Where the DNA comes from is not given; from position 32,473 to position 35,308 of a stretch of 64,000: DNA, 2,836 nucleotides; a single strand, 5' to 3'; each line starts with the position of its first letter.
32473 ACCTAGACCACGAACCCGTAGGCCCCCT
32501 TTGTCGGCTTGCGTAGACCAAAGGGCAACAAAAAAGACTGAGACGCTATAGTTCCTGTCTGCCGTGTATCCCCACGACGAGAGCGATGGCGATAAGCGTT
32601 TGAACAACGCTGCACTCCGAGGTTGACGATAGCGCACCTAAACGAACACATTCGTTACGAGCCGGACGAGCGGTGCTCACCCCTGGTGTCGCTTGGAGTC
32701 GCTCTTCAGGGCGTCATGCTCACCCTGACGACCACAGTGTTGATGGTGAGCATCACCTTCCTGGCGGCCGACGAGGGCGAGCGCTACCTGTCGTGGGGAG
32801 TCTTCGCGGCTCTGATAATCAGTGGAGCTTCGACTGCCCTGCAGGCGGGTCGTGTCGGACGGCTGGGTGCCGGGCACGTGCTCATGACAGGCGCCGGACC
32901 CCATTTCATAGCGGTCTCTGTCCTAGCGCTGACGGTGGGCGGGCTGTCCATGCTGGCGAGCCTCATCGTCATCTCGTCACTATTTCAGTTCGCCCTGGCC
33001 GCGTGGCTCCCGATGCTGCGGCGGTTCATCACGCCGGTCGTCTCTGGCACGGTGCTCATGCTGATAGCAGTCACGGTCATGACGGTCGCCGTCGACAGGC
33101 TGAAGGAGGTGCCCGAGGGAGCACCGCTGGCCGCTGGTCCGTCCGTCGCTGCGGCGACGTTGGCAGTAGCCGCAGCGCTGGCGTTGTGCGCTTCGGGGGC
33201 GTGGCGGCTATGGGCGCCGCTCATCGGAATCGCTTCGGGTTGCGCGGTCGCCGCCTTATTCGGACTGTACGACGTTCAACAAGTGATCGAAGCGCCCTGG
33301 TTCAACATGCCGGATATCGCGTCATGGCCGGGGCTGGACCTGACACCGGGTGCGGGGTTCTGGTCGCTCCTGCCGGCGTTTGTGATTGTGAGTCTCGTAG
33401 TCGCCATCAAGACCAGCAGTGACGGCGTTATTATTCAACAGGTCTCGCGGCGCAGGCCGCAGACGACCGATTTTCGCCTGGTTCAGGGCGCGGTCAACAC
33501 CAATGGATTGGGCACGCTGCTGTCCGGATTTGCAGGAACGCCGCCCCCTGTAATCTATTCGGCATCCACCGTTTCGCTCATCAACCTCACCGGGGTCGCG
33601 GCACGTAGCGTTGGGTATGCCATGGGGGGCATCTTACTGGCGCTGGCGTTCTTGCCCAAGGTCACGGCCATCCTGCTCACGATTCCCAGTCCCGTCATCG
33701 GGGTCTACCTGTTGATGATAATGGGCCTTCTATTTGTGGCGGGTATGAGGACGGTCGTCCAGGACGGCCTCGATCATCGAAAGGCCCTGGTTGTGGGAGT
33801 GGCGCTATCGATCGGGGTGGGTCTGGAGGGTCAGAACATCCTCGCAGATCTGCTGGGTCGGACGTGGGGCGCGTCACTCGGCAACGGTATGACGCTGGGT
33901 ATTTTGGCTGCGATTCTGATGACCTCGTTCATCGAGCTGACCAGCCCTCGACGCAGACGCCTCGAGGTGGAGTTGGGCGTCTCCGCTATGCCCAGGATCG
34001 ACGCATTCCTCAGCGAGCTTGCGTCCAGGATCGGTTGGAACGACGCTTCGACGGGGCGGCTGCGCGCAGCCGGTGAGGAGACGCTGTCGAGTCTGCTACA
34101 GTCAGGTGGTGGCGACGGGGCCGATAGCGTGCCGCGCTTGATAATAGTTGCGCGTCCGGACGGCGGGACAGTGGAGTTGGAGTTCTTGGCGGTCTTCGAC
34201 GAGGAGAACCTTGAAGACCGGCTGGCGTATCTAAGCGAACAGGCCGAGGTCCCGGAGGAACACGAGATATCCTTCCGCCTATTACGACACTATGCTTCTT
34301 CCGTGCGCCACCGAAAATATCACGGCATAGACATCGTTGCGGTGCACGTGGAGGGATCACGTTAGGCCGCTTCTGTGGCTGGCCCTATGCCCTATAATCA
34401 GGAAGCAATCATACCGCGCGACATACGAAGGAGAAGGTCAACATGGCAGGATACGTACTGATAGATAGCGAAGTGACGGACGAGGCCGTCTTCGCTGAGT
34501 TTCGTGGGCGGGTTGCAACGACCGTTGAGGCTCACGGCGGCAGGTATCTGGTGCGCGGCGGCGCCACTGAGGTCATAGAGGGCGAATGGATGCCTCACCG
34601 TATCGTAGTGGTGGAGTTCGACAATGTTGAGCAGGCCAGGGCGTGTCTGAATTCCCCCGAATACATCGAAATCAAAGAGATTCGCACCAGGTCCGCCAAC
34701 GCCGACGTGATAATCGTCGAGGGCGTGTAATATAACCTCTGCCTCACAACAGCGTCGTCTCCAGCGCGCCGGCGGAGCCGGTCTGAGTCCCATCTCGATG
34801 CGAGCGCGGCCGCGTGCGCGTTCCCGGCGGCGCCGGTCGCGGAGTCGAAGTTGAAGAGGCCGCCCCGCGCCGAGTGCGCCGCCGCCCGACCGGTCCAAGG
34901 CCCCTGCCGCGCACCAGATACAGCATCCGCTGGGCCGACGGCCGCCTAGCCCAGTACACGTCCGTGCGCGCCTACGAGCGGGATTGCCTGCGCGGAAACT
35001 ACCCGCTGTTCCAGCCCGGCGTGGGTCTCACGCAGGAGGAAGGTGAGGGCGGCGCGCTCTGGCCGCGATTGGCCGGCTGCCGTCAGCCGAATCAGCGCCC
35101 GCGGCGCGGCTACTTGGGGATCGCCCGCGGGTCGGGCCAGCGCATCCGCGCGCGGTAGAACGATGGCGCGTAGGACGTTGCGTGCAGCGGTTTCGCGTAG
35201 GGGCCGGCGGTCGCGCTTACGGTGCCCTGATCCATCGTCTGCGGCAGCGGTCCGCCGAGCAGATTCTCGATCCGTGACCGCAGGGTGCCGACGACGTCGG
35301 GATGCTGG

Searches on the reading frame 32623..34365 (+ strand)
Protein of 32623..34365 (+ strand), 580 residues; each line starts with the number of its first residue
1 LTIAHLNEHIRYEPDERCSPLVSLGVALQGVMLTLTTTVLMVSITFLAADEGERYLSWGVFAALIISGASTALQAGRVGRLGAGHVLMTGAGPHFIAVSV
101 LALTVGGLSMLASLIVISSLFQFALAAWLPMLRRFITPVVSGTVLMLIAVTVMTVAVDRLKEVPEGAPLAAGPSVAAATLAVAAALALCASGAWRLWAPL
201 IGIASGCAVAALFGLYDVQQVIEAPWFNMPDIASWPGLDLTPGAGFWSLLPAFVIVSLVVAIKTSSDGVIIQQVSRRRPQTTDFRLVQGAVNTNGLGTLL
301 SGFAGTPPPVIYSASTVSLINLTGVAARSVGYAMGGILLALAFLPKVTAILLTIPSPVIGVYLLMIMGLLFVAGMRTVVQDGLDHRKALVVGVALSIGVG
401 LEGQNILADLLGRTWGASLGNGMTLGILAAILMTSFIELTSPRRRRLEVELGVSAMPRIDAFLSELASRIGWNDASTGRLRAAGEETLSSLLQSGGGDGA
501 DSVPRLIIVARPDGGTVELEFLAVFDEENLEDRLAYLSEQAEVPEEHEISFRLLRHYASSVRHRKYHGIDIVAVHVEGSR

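Call 9: search_protein_families(library=pfam, proteins=[window:32623-34365:+], max_evalue=0.01)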
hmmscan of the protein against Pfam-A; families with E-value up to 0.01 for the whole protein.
window:32623-34365:+ (580 aa): 1 family
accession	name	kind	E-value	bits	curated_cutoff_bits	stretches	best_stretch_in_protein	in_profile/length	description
PF00860.26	Xan_ur_permease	-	1.2e-39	136.6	27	1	26-401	6-383/389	Permease family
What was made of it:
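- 32623..34365 (+): NCS2-family (xanthine/uracil-type) permease gene inside U. Pfam PF00860 at E=1e-39 (call 9).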

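Call 24: find_homologous_proteins(query=window:32623-34365:+, max_evalue=1e-20)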
Query window:32623-34365:+ (580 aa): 3278 proteins with E <= 1e-20 among 8000 candidates; the best 120 are listed.
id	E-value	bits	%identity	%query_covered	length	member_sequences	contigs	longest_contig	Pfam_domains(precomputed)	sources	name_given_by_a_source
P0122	0.0e+0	1160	100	95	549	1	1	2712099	PF00860.27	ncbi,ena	-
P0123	0.0e+0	1096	89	99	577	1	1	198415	PF00860.27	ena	-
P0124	0.0e+0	1092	89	99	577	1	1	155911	PF00860.27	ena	-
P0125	0.0e+0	1067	87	99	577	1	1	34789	PF00860.27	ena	-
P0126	0.0e+0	1065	87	99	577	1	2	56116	PF00860.27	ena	-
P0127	0.0e+0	1058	86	99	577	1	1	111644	PF00860.27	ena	-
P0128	0.0e+0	1042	85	99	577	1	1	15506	PF00860.27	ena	-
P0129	0.0e+0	1039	89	95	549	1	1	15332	PF00860.27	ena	-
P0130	0.0e+0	1018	87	95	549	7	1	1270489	PF00860.27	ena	-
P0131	0.0e+0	1013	88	95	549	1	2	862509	PF00860.27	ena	-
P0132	0.0e+0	1012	88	95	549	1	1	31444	PF00860.27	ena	-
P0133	0.0e+0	1012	88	95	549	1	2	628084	PF00860.27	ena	-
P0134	0.0e+0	1011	88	95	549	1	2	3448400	PF00860.27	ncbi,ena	-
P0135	1.1e-297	1006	88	95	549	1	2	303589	PF00860.27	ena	-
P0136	1.4e-297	1006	88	95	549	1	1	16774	PF00860.27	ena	-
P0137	3.5e-297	1005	87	95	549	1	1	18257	PF00860.27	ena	-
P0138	4.6e-297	1004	87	95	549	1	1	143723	PF00860.27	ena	-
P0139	5.3e-297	1004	88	95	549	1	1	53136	PF00860.27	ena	-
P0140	1.5e-296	1002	80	100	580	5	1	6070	PF00860.27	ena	-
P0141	1.0e-295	1000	81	100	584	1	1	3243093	PF00860.27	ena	-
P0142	5.5e-295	997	87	95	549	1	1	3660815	PF00860.27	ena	-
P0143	3.3e-291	985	80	99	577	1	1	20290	PF00860.27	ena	-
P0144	4.4e-290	981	79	100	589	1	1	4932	PF00860.27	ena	-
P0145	1.3e-289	980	79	100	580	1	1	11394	PF00860.27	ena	-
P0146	2.1e-289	979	79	100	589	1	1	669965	PF00860.27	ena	-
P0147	2.4e-289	979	79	100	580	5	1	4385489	PF00860.27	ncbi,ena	-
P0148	3.8e-288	975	79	100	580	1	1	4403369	PF00860.27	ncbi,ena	-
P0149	4.4e-287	971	78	100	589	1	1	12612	PF00860.27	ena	-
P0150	3.0e-284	962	78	100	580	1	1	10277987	PF00860.27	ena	-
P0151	2.9e-281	952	78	99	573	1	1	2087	PF00860.27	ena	-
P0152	1.4e-280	950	77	100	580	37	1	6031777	PF00860.27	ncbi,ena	-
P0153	3.6e-279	945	76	99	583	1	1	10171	PF00860.27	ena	-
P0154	2.1e-277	939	76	99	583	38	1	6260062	PF00860.27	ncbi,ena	-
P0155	3.3e-277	939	78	100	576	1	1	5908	PF00860.27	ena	-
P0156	5.0e-277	938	76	99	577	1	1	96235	PF00860.27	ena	-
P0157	2.0e-276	936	76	99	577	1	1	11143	PF00860.27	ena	-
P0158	2.4e-276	936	75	99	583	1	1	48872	PF00860.27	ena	-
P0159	2.6e-276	936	75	99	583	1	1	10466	PF00860.27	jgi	-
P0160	2.8e-276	936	75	99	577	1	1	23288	PF00860.27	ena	-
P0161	3.9e-274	928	81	95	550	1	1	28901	PF00860.27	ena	-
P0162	5.6e-274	928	75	99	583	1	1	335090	PF00860.27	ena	-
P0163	6.5e-274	928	76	100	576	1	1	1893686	PF00860.27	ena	-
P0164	3.8e-273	925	76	100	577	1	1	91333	PF00860.27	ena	-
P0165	1.6e-272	923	75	100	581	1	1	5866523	PF00860.27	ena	-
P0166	1.5e-271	920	73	99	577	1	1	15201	PF00860.27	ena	-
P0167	3.6e-271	919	79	95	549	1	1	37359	PF00860.27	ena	-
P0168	3.2e-270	916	74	100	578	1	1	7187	PF00860.27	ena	-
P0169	1.0e-269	914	75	99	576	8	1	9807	PF00860.27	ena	-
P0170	1.6e-269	913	83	92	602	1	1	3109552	PF00860.27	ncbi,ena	-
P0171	1.7e-269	913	78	95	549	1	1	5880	PF00860.27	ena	-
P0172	3.9e-269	912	78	95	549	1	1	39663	PF00860.27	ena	-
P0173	6.6e-269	911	75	99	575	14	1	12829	PF00860.27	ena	-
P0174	6.6e-269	911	75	100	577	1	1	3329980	PF00860.27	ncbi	-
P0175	2.6e-268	909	74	100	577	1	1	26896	PF00860.27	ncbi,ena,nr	ncbi:MAG: hypothetical protein OXI96_09925 [Acidimicrobiaceae bacterium]|nr:hypothetical protein [Ac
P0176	5.5e-268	908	73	99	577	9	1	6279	PF00860.27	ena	-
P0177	2.0e-267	906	75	99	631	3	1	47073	PF00860.27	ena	-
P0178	2.0e-267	906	78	96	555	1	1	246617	PF00860.27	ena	-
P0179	1.6e-266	903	75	100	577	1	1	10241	PF00860.27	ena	-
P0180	2.2e-266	903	73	100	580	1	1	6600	PF00860.27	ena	-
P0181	6.5e-266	901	78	96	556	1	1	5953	PF00860.27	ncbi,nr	ncbi:MAG: hypothetical protein F4W93_04760 [Dehalococcoidia bacterium]|nr:hypothetical protein [Deha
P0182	8.4e-266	901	74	100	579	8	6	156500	PF00860.27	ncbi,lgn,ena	-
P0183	1.2e-265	900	77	96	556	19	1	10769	PF00860.27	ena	-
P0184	1.8e-265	900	79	95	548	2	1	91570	PF00860.27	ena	-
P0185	2.2e-265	900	74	100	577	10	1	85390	PF00860.27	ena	-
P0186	3.2e-265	899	78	96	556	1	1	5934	PF00860.27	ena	-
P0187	4.0e-265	899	79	95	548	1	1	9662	PF00860.27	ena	-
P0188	4.3e-265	899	78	95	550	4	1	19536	PF00860.27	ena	-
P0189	6.8e-265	898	73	100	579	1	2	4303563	PF00860.27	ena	-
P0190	4.6e-264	895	78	96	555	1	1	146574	PF00860.27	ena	-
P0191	3.6e-263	892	77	96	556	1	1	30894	PF00860.27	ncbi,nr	ncbi:MAG: hypothetical protein F4X72_10530 [Dehalococcoidia bacterium]|nr:hypothetical protein [Deha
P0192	5.9e-263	892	77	95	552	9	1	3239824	PF00860.27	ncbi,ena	-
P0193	7.2e-263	891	72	100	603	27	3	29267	PF00860.27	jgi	-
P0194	7.5e-263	891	78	95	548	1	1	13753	PF00860.27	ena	-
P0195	2.8e-262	889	78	95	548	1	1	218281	PF00860.27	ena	-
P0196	5.9e-262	888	72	99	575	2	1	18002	PF00860.27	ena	-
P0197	8.2e-262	888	77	95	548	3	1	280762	PF00860.27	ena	-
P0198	8.6e-262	888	73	100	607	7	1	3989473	PF00860.27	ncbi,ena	-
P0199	1.2e-261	887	73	100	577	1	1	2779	PF00860.27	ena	-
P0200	1.2e-261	887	78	95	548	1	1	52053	PF00860.27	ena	-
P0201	1.6e-261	887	73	100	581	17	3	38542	PF00860.27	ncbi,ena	-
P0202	3.2e-261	886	77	96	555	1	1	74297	PF00860.27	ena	-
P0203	5.4e-261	885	71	100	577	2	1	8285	PF00860.27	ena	-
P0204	7.6e-261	885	78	95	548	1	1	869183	PF00860.27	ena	-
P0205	9.0e-261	884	78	95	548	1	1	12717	PF00860.27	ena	-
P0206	9.0e-261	884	77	95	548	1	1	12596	PF00860.27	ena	-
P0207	2.5e-260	883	72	99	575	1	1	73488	PF00860.27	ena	-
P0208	3.5e-260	882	72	100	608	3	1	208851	PF00860.27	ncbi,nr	ncbi:MAG: hypothetical protein OXG33_12980 [Chloroflexi bacterium]|nr:hypothetical protein [Chlorofl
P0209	5.3e-260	882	77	95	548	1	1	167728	PF00860.27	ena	-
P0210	6.4e-260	882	78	95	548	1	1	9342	PF00860.27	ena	-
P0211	6.5e-260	881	77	95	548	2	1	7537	PF00860.27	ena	-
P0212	7.7e-260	881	77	95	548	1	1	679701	PF00860.27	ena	-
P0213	7.8e-260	881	72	99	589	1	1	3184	PF00860.27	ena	-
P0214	1.5e-259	880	77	95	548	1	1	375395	PF00860.27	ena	-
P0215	2.9e-259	879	76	96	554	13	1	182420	PF00860.27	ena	-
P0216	3.1e-259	879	77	95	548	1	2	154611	PF00860.27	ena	-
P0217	4.5e-259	879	76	96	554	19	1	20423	PF00860.27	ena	-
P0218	6.6e-259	878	77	95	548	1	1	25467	PF00860.27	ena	-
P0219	8.5e-259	878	72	99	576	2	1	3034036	PF00860.27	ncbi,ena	-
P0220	2.3e-258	876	72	99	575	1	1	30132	PF00860.27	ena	-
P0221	8.0e-258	875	76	95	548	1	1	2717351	PF00860.27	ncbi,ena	-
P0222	2.1e-257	873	72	99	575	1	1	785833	PF00860.27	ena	-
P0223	4.3e-257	872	71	99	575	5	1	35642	PF00860.27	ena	-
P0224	5.3e-257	872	71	100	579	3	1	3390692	PF00860.27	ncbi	-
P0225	6.9e-257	871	71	99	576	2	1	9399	PF00860.27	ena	-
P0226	9.7e-257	871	76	95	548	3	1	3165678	PF00860.27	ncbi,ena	-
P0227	1.6e-256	870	76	94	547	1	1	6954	PF00860.27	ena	-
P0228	4.0e-256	869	71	99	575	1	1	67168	PF00860.27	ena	-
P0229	7.1e-256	868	71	100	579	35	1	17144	PF00860.27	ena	-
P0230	7.9e-256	868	75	95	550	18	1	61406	PF00860.27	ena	-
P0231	8.7e-256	868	77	94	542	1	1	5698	PF00860.27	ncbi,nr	ncbi:MAG: hypothetical protein OXI33_09455, partial [Chloroflexota bacterium]|nr:hypothetical protei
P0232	2.2e-255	867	73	100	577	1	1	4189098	PF00860.27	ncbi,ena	-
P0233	8.6e-255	865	76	95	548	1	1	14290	PF00860.27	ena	-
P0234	1.6e-254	864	75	95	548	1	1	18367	PF00860.27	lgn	-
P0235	2.0e-254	863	72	98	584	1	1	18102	PF00860.27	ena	-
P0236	5.3e-254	862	76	95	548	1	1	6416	PF00860.27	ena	-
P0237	5.4e-254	862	76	95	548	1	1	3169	PF00860.27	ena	-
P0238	6.4e-253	858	70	99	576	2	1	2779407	PF00860.27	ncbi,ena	-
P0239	3.0e-252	856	69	99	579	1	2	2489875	PF00860.27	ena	-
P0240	3.2e-252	856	69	100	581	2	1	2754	PF00860.27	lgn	-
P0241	1.1e-251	854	70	99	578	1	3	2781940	PF00860.27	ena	-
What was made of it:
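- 32623..34365 (+): Closest relatives outside the window's own assembly are 89% aa identical (call 24).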

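Call 25: find_encoding_contigs(protein=P0123, flank=6000, max_places=3)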
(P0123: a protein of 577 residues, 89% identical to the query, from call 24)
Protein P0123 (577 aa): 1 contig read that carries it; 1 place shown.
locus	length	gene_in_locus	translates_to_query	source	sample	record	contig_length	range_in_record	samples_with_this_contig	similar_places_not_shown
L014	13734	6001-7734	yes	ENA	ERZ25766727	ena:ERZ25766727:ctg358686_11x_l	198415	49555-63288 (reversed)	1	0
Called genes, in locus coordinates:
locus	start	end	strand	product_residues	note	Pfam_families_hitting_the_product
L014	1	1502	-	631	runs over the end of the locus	PF01315:Ald_Xan_dh_C, PF02738:MoCoBD_1, PF20256:MoCoBD_2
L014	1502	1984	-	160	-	PF01799:Fer2_2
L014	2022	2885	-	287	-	PF00941:FAD_binding_5, PF03450:CO_deh_flav_C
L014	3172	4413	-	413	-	PF01571:GCV_T, PF08669:GCV_T_C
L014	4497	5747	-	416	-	-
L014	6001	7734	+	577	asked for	PF00860:Xan_ur_permease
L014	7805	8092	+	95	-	PF07045:DUF1330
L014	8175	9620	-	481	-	PF09861:Lar_N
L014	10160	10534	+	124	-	PF02675:AdoMet_dc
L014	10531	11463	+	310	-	PF17284:Spermine_synt_N, PF01564:Spermine_synth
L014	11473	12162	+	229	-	PF00702:Hydrolase, PF12710:HAD (weak), PF13419:HAD_2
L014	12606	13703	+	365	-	PF02746:MR_MLE_N, PF13378:MR_MLE_C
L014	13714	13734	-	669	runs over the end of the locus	PF09565:RE_NgoFVII (weak), PF13091:PLDc_2 (faint), PF27394:Aq_aa27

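Call 26: find_encoding_contigs(protein=P0122, flank=6000, max_places=3)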
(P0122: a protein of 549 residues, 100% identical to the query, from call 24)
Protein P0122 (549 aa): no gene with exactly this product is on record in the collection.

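Call 27: find_encoding_contigs(protein=P0130, flank=6000, max_places=3)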
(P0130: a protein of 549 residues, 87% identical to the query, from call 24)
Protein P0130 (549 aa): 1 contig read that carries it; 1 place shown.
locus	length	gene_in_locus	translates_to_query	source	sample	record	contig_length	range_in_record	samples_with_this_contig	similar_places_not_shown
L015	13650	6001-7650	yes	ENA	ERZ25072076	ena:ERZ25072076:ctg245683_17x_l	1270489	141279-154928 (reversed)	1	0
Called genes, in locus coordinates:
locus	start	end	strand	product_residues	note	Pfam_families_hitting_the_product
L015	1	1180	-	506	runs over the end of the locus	PF13701:DDE_Tnp_1_4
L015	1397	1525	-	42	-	-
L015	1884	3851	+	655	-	-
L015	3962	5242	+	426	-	PF17203:sCache_3_2 (faint), PF08269:dCache_2 (faint)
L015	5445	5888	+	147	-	-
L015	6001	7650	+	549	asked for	PF00860:Xan_ur_permease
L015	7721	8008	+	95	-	PF07045:DUF1330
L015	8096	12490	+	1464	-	PF01326:PPDK_N, PF12733:Cadherin-like, PF19755:DUF6242 (faint), PF12733:Cadherin-like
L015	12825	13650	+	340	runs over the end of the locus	-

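Call 40: find_encoding_contigs(protein=P0134, flank=4000, max_places=2)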
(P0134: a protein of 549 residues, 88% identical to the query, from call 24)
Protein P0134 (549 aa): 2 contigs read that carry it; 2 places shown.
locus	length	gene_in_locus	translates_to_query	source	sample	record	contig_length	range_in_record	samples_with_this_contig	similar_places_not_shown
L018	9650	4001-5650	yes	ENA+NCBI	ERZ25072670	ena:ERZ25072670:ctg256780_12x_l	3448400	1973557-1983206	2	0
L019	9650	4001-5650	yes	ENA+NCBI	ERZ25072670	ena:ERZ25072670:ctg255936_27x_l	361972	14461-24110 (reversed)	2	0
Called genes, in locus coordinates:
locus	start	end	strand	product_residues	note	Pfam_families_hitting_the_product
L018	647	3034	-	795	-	PF01590:GAF, PF13185:GAF_2, PF00989:PAS, PF08448:PAS_4 (weak), PF00512:HisKA, PF02518:HATPase_c, PF00072:Response_reg, PF00486:Trans_reg_C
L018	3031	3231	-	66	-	-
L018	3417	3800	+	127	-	-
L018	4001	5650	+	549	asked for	PF00860:Xan_ur_permease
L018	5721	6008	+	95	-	PF07045:DUF1330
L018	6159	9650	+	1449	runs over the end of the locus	PF01326:PPDK_N, PF12733:Cadherin-like, PF19755:DUF6242 (faint), PF12733:Cadherin-like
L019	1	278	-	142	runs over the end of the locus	-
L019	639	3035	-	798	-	PF01590:GAF, PF13185:GAF_2, PF00989:PAS, PF08448:PAS_4 (weak), PF00512:HisKA, PF02518:HATPase_c, PF00072:Response_reg, PF00486:Trans_reg_C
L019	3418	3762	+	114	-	-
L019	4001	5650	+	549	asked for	PF00860:Xan_ur_permease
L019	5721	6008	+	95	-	PF07045:DUF1330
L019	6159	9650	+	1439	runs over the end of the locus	PF01326:PPDK_N, PF12733:Cadherin-like, PF19755:DUF6242 (faint), PF12733:Cadherin-like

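Call 41: find_encoding_contigs(protein=P0124, flank=4000, max_places=2)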
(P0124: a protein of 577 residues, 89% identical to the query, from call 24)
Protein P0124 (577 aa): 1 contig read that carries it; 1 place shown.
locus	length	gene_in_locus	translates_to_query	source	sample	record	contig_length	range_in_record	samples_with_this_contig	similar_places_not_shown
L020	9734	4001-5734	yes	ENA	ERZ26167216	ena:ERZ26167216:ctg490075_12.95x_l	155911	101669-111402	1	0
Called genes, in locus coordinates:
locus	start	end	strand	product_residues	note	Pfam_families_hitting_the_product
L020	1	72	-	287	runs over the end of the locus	PF00941:FAD_binding_5, PF03450:CO_deh_flav_C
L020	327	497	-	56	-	-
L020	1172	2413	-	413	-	PF01571:GCV_T, PF08669:GCV_T_C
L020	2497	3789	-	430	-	-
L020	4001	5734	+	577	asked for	PF00860:Xan_ur_permease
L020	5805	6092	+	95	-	PF07045:DUF1330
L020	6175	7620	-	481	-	PF09861:Lar_N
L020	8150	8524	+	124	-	PF02675:AdoMet_dc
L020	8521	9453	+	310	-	PF17284:Spermine_synt_N, PF01564:Spermine_synth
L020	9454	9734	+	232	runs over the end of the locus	PF00702:Hydrolase, PF12710:HAD (weak), PF13419:HAD_2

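Call 48: search_protein_families(library=ncbifam, proteins=[window:32623-34365:+], max_evalue=0.001)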
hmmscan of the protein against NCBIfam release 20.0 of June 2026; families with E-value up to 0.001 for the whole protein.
window:32623-34365:+ (580 aa): 4 families
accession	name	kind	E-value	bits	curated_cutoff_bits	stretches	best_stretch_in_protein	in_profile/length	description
TIGR03173.1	pbuX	subfamily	6.6e-52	176.6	414.15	1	50-436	25-405/407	xanthine permease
TIGR00801.1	ncs2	superfamily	1.5e-43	149.3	291.8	1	24-434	8-413/415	NCS2 family nucleobase:cation symporter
NF007995.0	PRK10720.1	equivalog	7e-17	61.4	477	1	105-439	91-408/429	uracil permease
TIGR03616.1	RutG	equivalog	8.8e-06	24.7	758.65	1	9-412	18-409/429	pyrimidine utilization transport protein G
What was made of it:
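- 32623..34365 (+): NCBIfam pbuX/ncs2 matches fall below the family cut-offs (call 48).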

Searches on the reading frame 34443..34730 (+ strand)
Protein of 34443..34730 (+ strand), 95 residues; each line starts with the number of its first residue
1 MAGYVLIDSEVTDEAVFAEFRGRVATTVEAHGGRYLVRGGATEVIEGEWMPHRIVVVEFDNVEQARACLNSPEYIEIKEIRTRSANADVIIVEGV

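Call 9: search_protein_families(library=pfam, proteins=[window:34443-34730:+], max_evalue=0.01)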
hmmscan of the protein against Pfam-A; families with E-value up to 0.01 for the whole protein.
window:34443-34730:+ (95 aa): 1 family
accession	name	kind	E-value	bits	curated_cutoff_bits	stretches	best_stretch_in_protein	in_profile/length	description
PF07045.17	DUF1330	-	1.6e-30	105.7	23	1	3-95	2-94/94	Domain of unknown function (DUF1330)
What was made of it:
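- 34443..34730 (+): DUF1330 gene inside U. It is always paired with the permease in the related modules. Pfam PF07045 at E=2e-30 (call 9).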

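Call 20: find_encoding_contigs(protein=window:34443-34730:+, flank=8000, max_places=8)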
Protein window:34443-34730:+ (95 aa): no gene with exactly this product is on record in the collection.
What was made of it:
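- Tried and rejected: Exact-sequence look-ups of the window's DUF1330 protein and of P0122: not on record (calls 20, 26).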

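Call 48: search_protein_families(library=ncbifam, proteins=[window:34443-34730:+], max_evalue=0.001)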
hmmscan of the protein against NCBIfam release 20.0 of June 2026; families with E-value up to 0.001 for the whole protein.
window:34443-34730:+ (95 aa): 0 families

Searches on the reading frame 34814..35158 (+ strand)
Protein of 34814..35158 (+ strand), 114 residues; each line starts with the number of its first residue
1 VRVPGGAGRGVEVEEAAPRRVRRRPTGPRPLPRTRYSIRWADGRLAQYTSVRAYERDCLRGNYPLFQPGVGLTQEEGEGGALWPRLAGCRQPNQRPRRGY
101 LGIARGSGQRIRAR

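Call 9: search_protein_families(library=pfam, proteins=[window:34814-35158:+], max_evalue=0.01)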
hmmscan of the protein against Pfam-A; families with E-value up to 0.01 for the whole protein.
window:34814-35158:+ (114 aa): 0 families

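Call 33: list_cluster_members(proteins=[P0001, window:34814-35158:+, P0122, P0002])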
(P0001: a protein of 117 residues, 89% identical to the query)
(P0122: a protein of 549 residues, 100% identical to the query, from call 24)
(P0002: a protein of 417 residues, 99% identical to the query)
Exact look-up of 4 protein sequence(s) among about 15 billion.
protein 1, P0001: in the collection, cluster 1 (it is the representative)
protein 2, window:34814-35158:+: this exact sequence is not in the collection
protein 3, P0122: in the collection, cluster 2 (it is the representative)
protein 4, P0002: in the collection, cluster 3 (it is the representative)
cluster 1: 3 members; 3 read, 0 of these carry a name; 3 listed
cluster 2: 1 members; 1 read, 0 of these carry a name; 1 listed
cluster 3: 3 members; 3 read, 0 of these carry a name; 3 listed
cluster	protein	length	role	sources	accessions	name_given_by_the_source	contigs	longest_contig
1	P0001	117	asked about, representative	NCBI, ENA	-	-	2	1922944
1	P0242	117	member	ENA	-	-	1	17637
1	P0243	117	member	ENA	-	-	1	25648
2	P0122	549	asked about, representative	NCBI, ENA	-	-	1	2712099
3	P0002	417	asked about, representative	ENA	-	-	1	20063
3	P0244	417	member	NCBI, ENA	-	-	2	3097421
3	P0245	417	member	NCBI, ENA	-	-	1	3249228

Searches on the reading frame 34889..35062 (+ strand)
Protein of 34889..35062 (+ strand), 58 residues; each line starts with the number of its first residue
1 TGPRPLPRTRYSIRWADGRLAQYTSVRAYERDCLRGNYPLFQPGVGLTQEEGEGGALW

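Call 64: search_protein_representatives(protein=window:34889-35062:+)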
Query: 58 residues. Proteins with E-value up to 0.001 (for the whole library): 12; up to 1e-10: 4; up to 1e-30: 0. The best 12 are listed.
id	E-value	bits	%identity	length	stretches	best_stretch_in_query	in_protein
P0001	2.5e-30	119.0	93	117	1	1-58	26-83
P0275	3.7e-28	112.1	91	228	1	1-57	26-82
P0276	6.6e-14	67.2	60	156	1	1-55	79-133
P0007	1.6e-11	59.7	57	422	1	2-55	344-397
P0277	3.3e-08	49.3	41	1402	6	3-26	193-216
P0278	1.4e-07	47.3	42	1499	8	7-25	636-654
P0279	6.4e-07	45.2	59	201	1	1-39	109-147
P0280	5.7e-06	42.2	51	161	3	2-27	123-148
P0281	1.2e-05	41.2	40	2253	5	26-47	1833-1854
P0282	7.9e-05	38.6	67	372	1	1-33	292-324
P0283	1.3e-04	37.9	42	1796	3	27-46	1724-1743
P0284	2.2e-04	37.2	40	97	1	1-55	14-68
